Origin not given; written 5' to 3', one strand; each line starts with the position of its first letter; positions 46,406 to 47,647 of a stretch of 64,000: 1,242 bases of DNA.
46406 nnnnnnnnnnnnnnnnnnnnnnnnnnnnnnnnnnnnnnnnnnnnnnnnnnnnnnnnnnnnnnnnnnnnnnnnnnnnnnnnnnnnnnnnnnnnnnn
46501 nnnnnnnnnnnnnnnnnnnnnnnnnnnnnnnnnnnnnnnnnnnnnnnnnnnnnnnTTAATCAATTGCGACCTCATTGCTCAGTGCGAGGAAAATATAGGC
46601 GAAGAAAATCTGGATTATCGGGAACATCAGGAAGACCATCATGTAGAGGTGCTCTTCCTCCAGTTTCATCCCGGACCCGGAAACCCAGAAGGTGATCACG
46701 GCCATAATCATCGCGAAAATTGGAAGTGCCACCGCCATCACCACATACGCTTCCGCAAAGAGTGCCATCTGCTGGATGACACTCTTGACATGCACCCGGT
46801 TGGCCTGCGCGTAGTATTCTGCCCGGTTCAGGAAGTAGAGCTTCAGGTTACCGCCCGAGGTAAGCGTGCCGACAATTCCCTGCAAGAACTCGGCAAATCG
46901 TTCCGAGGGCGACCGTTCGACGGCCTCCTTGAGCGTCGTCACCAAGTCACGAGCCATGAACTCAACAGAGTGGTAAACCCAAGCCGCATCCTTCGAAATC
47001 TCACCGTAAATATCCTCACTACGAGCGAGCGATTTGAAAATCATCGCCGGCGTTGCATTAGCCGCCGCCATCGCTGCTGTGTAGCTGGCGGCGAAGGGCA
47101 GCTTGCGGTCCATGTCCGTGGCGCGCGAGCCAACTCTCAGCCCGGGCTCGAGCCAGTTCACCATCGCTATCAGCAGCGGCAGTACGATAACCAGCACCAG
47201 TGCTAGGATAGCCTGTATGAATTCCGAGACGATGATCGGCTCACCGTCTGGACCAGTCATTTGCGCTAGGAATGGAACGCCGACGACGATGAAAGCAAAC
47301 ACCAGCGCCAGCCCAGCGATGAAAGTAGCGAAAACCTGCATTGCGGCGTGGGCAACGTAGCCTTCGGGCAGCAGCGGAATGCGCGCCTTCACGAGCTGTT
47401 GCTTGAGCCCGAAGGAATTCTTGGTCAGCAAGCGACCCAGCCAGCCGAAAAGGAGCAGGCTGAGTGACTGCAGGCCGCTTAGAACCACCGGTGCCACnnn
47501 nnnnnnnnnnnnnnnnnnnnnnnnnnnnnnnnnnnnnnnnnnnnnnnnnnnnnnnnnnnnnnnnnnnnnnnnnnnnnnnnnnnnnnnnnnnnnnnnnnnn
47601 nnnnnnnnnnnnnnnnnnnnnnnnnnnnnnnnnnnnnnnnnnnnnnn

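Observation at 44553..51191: Lower-GC Tad/FlaI-FlaJ-like type IV pilus operon with split platform proteins and an ATPase carrying a long C-terminal low-complexity extension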

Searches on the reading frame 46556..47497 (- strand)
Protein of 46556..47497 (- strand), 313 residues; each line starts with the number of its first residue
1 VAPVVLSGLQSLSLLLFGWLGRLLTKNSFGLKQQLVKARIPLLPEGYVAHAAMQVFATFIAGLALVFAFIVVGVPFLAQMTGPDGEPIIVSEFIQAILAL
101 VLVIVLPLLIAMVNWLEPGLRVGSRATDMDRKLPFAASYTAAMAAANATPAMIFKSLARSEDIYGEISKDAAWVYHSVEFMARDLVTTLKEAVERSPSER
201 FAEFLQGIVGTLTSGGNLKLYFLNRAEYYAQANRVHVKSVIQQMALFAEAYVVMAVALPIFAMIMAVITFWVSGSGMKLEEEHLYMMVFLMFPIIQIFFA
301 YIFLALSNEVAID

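Call 3: search_protein_families(library=pfam, proteins=[window:46556-47497:-], max_evalue=1)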
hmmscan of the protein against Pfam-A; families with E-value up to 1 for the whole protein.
window:46556-47497:- (313 aa): 1 family
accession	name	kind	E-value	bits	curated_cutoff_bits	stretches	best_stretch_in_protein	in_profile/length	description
PF00482.28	T2SSF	-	2.1e-11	44.3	25.2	1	139-265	4-124/125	Type II secretion system (T2SS), protein F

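Call 4: search_protein_families(library=ncbifam, proteins=[window:46556-47497:-], max_evalue=1)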
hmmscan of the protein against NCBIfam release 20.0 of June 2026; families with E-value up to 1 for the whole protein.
window:46556-47497:- (313 aa): 4 families
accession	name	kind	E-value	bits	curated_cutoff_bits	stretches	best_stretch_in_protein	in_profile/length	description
NF004704.2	PRK06041.1-2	equivalog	1.4e-18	66.9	550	1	96-302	42-242/555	archaellar assembly protein ArlJ/FlaJ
NF046075.1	UpsF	equivalog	3.4e-07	29.4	400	1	96-268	45-223/484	membrane pilin protein UpsF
NF053673.1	bindosome_BasF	exception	5.1e-05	22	1300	1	96-269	161-340/656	bindosome assembly system membrane anchoring protein BasF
NF004703.2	PRK06041.1-1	equivalog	0.00023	19.6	570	1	125-298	32-205/525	archaellar assembly protein ArlJ/FlaJ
